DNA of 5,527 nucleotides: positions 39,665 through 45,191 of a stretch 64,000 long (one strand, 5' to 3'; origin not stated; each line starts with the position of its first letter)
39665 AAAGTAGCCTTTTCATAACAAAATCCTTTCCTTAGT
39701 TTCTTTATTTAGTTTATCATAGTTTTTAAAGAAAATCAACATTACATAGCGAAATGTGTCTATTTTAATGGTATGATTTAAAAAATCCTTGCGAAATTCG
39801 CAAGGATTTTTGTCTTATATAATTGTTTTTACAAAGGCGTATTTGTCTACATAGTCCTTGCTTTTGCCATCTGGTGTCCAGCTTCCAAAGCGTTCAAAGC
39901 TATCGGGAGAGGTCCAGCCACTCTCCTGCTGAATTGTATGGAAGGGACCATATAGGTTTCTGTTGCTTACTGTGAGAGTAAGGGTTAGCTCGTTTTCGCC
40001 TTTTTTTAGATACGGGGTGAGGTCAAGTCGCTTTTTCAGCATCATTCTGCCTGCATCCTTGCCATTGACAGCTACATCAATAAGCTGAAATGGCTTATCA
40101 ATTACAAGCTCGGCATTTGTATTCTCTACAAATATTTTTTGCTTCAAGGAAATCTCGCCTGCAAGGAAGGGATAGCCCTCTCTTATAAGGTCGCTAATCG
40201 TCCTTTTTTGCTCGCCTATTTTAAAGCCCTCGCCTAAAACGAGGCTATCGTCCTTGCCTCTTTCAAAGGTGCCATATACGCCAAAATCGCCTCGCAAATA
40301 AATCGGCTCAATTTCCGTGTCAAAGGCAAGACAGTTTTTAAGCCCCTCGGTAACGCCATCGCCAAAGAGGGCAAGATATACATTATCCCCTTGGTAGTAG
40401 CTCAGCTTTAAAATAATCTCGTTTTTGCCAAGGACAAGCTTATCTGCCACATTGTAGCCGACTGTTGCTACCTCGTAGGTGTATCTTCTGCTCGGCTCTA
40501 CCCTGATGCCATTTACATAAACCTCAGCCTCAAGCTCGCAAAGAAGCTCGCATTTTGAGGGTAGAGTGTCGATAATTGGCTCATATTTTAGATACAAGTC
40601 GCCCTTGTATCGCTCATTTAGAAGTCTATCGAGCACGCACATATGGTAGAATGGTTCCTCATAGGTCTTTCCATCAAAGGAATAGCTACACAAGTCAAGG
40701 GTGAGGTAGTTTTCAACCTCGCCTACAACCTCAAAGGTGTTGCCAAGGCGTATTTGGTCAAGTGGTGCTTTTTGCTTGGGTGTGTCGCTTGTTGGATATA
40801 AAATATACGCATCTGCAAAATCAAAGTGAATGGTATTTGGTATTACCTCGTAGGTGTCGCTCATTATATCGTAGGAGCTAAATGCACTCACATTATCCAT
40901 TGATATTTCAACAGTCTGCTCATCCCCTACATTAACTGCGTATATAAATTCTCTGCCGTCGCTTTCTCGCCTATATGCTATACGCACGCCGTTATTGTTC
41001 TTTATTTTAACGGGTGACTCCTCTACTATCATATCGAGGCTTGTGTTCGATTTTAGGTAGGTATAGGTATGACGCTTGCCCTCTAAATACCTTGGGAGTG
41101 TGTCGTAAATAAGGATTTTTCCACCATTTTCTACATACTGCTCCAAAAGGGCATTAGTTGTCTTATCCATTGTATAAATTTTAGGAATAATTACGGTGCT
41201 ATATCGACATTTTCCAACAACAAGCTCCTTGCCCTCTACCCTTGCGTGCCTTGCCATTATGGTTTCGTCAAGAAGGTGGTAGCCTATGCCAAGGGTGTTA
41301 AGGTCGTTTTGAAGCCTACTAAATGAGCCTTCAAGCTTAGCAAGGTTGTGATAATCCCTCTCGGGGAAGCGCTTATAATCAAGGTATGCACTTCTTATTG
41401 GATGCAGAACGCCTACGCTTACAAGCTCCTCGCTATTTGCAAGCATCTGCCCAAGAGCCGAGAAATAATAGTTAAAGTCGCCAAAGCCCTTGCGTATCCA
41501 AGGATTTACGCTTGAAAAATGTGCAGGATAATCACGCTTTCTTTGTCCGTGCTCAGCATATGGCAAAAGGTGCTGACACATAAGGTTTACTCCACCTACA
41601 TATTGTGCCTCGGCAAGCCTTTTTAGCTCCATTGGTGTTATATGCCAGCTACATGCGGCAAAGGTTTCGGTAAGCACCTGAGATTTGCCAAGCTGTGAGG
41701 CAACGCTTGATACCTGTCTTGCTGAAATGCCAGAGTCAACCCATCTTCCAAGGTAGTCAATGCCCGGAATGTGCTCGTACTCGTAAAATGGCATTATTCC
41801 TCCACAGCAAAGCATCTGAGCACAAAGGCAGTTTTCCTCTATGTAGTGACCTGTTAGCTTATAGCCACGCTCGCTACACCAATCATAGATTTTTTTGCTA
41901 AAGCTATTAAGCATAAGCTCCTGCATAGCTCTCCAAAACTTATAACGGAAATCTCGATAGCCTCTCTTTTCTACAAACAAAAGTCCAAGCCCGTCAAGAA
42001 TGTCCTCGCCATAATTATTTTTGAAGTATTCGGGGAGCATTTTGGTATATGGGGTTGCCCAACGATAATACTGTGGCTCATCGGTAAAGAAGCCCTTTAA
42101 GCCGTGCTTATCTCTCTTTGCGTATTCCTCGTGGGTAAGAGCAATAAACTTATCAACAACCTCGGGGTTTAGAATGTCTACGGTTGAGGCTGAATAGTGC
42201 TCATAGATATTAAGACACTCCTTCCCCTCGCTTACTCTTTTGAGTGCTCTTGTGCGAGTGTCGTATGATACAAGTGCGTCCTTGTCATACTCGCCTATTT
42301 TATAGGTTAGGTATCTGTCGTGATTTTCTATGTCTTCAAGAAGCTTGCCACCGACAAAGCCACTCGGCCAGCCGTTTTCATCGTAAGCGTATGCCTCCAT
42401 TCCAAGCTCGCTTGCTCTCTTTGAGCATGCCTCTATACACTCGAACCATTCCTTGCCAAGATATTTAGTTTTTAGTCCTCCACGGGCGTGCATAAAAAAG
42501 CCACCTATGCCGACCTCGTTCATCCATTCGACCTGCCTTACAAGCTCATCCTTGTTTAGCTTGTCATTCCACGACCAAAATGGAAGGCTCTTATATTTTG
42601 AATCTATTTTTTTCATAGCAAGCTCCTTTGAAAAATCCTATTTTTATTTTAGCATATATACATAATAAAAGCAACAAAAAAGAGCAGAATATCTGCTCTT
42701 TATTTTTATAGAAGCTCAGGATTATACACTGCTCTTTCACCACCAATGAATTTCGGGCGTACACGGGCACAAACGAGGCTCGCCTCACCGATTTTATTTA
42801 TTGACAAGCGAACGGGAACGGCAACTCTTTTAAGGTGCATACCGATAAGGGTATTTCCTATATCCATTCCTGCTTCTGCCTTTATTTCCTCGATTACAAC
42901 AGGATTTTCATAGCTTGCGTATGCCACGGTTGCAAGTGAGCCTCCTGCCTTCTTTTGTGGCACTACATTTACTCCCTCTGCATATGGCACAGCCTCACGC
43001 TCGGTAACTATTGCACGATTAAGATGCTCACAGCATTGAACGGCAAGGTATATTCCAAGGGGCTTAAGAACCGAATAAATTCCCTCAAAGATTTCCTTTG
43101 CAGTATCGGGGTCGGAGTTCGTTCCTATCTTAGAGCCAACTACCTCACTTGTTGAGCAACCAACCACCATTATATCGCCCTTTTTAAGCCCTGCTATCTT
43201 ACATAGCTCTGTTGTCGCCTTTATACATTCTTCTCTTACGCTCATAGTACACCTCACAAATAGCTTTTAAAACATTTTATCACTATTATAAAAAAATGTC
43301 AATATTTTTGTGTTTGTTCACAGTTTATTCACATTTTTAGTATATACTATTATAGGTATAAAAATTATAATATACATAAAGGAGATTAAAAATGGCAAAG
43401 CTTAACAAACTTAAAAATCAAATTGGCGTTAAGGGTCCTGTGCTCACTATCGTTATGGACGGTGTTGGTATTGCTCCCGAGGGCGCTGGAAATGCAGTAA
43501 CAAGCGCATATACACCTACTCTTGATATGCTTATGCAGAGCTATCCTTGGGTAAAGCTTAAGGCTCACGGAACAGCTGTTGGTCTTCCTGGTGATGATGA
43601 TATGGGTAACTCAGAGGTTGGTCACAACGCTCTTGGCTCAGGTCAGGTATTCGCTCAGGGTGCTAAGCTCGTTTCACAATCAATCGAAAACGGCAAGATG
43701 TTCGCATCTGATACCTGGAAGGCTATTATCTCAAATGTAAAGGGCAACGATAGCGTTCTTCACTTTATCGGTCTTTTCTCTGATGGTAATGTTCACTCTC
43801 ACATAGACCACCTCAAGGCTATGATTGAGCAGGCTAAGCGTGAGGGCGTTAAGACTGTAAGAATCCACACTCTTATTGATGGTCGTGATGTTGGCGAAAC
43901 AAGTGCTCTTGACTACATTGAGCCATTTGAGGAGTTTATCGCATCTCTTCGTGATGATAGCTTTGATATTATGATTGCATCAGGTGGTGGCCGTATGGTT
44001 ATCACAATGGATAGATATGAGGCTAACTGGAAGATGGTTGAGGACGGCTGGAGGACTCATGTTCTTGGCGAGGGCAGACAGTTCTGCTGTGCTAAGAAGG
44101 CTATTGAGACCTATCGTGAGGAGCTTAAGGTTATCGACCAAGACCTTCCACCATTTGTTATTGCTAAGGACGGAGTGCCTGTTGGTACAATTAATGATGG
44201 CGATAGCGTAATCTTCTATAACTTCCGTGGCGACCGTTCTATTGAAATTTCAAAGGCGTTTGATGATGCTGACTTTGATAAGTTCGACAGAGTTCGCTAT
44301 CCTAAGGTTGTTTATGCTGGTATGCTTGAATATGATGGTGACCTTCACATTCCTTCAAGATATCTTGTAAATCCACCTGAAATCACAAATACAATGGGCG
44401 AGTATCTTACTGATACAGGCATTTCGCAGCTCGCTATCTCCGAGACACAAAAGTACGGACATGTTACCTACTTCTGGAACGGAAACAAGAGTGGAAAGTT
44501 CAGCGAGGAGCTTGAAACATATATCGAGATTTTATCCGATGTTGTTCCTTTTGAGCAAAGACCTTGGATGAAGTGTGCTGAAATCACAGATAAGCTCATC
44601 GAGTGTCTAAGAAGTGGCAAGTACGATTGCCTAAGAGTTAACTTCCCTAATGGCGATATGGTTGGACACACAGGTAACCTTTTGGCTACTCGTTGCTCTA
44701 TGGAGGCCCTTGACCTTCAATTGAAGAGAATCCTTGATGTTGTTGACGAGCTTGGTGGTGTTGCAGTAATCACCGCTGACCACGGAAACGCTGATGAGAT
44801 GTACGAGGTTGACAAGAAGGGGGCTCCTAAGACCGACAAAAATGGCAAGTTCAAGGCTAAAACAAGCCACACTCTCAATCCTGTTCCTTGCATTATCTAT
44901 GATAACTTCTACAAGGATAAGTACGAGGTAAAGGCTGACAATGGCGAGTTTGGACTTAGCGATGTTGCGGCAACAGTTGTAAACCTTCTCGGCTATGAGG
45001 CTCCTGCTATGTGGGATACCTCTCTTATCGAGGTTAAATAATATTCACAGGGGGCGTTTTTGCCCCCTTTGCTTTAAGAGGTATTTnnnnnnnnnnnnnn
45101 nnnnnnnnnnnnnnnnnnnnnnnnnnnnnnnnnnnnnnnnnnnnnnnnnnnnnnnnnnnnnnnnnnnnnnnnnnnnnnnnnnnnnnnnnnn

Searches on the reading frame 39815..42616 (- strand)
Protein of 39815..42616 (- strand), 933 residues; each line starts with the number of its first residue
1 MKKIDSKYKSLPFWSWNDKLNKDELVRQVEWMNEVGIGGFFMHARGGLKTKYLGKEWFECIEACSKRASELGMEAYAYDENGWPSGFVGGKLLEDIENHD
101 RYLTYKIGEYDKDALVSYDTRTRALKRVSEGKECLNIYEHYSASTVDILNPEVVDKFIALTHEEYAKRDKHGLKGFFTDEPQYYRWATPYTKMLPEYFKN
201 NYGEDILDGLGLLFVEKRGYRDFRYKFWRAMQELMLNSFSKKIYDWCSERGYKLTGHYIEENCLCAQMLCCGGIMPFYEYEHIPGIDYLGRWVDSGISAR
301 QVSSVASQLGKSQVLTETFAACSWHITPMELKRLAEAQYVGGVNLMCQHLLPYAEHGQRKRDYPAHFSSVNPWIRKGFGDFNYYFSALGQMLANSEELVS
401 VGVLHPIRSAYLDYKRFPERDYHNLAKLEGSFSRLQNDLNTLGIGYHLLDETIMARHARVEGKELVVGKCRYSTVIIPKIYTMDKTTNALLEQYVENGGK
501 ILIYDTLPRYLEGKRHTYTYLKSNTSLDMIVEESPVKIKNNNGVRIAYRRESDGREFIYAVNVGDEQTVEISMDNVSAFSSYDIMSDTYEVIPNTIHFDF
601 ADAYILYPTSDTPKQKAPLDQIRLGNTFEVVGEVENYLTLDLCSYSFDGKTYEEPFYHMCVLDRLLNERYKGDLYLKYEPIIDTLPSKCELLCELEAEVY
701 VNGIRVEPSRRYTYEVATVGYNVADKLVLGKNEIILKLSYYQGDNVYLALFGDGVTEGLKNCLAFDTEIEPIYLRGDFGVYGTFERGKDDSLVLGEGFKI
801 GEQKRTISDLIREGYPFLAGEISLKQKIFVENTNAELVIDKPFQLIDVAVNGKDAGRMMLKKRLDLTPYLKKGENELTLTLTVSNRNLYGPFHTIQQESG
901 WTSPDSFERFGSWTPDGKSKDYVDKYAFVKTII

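Call 23: search_protein_families(library=pfam, proteins=[window:39815-42616:-], max_evalue=0.0001)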
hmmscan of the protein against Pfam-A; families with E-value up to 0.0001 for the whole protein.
window:39815-42616:- (933 aa): 2 families
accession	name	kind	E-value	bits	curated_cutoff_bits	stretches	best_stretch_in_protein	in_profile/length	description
PF17132.9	Glyco_hydro_106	-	1.9e-11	43.7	29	1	8-84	7-91/743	alpha-L-rhamnosidase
PF22369.2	GLMA_2nd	-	7.2e-06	26.2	27.7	1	471-543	48-119/138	GLMA-like, second domain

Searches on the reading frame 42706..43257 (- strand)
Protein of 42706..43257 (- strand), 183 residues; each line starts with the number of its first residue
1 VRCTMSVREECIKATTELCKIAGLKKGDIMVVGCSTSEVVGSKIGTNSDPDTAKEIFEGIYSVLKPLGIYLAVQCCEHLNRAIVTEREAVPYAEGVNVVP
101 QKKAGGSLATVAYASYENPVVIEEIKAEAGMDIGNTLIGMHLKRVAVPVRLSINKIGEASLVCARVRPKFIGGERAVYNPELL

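Call 23: search_protein_families(library=pfam, proteins=[window:42706-43257:-], max_evalue=0.0001)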
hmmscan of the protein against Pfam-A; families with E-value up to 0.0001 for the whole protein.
window:42706-43257:- (183 aa): 1 family
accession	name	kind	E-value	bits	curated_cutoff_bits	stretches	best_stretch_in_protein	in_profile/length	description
PF04260.17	DUF436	-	6.1e-74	247.7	25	1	13-178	4-171/171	Protein of unknown function (DUF436)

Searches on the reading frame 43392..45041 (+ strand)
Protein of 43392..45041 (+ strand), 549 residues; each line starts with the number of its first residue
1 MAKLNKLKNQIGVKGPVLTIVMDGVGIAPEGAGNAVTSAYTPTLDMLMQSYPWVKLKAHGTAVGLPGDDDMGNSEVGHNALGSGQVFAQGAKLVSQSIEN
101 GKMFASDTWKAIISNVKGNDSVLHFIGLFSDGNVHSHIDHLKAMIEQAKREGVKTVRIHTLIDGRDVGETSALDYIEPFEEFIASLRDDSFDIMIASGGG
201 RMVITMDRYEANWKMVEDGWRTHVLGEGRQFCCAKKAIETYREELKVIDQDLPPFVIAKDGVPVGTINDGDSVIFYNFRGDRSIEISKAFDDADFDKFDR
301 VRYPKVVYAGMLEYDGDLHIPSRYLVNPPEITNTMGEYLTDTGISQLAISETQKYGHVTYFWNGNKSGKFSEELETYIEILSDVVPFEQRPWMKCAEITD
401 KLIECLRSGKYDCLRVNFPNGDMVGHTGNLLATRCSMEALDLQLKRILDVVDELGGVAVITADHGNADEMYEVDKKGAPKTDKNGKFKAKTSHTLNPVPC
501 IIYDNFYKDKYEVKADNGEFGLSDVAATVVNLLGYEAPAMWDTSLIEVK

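Call 3: search_protein_families(library=pfam, proteins=[window:43392-45041:+], max_evalue=0.01)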
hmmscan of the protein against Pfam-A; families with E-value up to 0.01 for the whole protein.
window:43392-45041:+ (549 aa): 3 families
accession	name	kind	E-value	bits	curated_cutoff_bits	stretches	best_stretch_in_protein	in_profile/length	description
PF01676.23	Metalloenzyme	-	1.3e-69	235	24.3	1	16-536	2-251/252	Metalloenzyme superfamily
PF06415.18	iPGM_N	-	8.5e-67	225.3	27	1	94-315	1-216/217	BPG-independent PGAM N-terminus (iPGM_N)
PF00245.25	Alk_phosphatase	-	0.003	17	24.4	0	89-143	183-235/423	Alkaline phosphatase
